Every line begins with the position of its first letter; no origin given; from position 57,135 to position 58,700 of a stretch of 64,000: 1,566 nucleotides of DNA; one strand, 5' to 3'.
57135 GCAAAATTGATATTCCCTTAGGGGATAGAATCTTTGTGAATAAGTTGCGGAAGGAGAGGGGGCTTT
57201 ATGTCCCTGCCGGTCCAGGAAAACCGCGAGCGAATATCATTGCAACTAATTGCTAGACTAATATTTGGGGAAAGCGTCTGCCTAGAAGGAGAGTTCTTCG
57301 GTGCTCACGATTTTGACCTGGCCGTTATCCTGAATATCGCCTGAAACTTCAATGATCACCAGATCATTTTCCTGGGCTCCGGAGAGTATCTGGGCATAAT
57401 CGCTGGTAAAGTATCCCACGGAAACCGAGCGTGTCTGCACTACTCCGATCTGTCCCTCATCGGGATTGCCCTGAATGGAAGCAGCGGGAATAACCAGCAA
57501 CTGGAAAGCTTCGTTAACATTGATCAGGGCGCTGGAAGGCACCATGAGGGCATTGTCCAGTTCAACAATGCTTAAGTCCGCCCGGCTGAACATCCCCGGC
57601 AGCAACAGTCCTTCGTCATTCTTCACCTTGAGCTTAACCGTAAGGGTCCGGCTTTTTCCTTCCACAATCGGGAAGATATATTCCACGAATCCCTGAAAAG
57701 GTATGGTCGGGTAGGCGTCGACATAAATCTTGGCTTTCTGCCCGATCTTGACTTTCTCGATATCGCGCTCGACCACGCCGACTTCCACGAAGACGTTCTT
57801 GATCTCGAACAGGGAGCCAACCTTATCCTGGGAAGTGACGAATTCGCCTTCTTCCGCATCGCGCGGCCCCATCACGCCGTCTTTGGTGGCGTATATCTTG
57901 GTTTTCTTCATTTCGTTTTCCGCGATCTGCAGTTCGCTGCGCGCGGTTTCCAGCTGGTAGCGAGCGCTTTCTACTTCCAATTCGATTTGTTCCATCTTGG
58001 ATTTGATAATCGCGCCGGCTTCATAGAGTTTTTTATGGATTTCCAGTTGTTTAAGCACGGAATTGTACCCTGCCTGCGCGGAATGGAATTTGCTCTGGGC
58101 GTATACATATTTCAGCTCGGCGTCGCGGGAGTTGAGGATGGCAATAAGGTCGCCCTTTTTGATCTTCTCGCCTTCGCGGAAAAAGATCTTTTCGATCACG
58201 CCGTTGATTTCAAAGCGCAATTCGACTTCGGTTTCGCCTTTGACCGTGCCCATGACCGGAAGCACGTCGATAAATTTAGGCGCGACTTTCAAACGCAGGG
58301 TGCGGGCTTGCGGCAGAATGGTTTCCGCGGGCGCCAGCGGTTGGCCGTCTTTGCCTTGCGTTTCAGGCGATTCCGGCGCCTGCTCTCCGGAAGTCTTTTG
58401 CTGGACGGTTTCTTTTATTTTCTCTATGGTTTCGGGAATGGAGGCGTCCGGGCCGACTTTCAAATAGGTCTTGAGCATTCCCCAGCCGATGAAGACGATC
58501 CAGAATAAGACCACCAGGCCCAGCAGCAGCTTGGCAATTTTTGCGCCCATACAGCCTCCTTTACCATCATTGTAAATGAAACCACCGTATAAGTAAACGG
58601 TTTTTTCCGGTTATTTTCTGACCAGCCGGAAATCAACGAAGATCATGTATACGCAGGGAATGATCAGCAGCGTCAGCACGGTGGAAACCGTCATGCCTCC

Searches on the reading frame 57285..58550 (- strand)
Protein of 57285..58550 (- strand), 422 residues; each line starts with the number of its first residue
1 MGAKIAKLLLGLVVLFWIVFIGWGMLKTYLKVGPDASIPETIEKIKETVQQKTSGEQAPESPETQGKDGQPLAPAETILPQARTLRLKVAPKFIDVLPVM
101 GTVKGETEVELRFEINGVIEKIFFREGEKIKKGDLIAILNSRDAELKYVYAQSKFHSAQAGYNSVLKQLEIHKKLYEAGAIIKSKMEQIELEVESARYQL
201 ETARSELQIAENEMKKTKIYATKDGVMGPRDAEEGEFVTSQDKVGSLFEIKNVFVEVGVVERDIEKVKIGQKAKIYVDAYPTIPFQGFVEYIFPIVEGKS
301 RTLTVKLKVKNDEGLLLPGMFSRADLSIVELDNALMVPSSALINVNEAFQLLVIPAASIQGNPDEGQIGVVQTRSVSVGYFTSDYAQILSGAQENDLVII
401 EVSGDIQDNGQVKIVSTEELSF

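Call 14: search_protein_families(library=pfam, proteins=[window:57285-58550:-], max_evalue=0.01)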
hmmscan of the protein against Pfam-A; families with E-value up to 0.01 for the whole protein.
window:57285-58550:- (422 aa): 5 families
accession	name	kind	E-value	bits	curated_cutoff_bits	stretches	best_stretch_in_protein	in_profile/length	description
PF16576.10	HlyD_D23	-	1.6e-31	109.7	30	1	109-321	20-213/214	Barrel-sandwich domain of CusB or HlyD membrane-fusion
PF13437.12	HlyD_3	-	2.7e-14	54.2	22.2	1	219-319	2-106/106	HlyD family secretion protein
PF02321.23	OEP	-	0.0001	22.6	22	1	144-216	112-184/187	Outer membrane efflux protein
PF13533.13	Biotin_lipoyl_2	-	0.0015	18.7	29.8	1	110-140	2-32/32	Biotin-lipoyl like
PF00364.28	Biotin_lipoyl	-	0.0065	16.7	22.1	0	108-139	42-73/73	Biotin-requiring enzyme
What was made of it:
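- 57282..58550 (-): Membrane-fusion (periplasmic adaptor) protein of the same operon. HlyD_D23 E 1.6e-31 (call 14).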
